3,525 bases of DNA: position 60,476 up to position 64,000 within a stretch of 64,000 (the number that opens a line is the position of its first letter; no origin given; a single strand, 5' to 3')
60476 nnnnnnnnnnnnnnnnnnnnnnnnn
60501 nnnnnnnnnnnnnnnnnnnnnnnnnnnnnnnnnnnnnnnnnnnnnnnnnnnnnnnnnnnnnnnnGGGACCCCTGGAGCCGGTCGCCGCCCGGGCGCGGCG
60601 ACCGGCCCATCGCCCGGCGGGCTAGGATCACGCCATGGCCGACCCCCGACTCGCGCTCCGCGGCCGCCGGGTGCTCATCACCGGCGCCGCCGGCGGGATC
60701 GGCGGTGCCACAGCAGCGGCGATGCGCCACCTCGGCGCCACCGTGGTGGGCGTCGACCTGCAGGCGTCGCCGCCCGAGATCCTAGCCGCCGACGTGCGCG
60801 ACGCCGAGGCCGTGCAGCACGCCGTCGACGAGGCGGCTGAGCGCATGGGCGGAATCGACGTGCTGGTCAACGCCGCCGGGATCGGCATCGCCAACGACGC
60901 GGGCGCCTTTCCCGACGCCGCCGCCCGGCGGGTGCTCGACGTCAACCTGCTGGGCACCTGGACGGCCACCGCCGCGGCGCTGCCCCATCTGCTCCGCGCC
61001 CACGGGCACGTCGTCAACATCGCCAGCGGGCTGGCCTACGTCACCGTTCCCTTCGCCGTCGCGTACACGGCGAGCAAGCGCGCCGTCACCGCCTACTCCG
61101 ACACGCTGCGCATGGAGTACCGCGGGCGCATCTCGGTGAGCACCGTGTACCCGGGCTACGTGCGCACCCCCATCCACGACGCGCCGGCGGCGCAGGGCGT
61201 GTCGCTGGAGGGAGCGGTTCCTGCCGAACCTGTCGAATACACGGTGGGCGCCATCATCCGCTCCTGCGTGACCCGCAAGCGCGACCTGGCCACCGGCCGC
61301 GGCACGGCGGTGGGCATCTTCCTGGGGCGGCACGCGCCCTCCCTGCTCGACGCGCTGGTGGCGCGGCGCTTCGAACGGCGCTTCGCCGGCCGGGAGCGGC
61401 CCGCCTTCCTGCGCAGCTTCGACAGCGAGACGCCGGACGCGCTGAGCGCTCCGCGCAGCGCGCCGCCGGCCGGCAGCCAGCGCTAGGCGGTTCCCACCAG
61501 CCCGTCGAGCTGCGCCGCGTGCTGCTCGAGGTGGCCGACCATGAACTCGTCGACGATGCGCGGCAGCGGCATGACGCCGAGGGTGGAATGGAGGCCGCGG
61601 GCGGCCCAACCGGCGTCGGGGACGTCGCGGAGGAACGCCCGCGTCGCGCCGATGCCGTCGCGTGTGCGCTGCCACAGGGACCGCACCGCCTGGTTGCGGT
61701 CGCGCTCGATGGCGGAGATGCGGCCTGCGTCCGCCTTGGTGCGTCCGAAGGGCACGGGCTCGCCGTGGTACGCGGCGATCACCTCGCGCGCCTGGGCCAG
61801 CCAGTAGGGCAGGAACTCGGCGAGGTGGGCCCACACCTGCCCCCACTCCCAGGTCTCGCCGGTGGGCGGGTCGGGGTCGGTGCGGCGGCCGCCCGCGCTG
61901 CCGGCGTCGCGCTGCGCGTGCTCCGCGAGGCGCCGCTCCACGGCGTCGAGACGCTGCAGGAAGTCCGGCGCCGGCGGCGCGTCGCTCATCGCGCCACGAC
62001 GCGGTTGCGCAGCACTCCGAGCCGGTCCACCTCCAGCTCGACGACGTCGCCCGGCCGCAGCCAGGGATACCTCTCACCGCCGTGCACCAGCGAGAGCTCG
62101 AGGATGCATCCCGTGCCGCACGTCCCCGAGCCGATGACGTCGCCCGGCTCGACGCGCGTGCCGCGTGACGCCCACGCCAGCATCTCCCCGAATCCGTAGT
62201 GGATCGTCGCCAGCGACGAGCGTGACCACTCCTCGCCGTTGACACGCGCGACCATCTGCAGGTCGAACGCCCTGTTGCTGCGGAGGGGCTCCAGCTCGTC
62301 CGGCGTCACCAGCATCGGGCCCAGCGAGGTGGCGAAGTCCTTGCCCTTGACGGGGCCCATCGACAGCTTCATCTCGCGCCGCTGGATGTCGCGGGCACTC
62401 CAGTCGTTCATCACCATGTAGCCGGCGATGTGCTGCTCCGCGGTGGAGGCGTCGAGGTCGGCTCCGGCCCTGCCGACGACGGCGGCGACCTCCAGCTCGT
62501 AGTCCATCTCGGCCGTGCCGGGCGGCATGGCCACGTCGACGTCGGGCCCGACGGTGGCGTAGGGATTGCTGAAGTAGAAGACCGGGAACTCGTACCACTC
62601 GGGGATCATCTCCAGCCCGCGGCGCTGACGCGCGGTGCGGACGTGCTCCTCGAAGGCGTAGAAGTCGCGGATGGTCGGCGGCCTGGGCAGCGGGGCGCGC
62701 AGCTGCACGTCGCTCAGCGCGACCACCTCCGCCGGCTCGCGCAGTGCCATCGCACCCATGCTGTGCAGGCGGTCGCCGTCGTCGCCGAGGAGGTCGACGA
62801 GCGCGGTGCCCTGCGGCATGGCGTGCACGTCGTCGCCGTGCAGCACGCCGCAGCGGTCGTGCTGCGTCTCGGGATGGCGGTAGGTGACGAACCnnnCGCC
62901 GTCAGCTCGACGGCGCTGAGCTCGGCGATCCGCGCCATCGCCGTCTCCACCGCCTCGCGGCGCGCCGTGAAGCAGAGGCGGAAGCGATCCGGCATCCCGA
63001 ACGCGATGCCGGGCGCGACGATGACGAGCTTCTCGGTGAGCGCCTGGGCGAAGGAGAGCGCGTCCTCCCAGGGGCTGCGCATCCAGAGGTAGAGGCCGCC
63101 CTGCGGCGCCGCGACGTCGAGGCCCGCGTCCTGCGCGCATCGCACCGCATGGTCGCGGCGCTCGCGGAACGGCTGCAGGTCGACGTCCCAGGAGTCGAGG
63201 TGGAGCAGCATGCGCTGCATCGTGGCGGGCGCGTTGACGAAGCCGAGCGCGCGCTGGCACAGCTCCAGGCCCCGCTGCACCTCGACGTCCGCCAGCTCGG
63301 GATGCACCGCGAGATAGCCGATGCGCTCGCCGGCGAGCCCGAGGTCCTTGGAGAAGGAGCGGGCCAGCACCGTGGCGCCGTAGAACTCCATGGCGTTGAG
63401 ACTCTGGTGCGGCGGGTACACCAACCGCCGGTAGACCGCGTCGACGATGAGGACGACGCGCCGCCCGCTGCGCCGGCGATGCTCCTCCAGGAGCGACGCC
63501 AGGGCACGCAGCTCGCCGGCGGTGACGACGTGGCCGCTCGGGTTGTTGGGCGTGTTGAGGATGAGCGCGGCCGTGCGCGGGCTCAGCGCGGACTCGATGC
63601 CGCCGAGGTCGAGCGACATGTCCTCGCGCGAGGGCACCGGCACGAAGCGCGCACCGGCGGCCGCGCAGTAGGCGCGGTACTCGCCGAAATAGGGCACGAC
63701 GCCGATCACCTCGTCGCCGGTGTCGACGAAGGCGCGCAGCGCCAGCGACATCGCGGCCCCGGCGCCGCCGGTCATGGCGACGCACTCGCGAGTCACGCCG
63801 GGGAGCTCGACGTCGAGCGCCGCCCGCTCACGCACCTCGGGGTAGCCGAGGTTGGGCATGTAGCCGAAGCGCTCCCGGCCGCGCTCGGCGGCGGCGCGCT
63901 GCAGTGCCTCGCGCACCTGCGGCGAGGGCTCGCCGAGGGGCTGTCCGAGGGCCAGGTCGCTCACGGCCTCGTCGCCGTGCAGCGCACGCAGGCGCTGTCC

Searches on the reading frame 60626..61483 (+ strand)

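Call 16: search_protein_families(library=pfam, proteins=[window:60626-61483:+], max_evalue=0.001)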
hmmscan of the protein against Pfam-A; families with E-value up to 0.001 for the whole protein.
window:60626-61483:+ (286 aa): 4 families
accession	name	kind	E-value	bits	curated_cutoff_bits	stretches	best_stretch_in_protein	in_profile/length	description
PF00106.31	adh_short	-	7.6e-39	133.7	26.6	1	15-185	2-188/195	short chain dehydrogenase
PF13561.12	adh_short_C2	-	2.4e-26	93.2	27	1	20-188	1-185/236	Enoyl-(Acyl carrier protein) reductase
PF01370.27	Epimerase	-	8.2e-06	25.8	20.9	1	16-139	1-120/240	NAD dependent epimerase/dehydratase family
PF08659.16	KR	-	0.00012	22.5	22.6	1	52-162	57-164/180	KR domain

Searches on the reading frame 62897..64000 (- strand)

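Call 16: search_protein_families(library=pfam, proteins=[window:62897-64000:-], max_evalue=0.001)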
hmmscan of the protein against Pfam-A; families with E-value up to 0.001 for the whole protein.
window:62897-64000:- (368 aa): 2 families
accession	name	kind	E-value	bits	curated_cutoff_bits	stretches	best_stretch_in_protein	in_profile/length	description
PF00155.27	Aminotran_1_2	-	1e-51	176.7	19.7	1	14-358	4-361/361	Aminotransferase class I and II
PF01053.26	Cys_Met_Meta_PP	-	8.9e-06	24.9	27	1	71-190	68-176/381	Cys/Met metabolism PLP-dependent enzyme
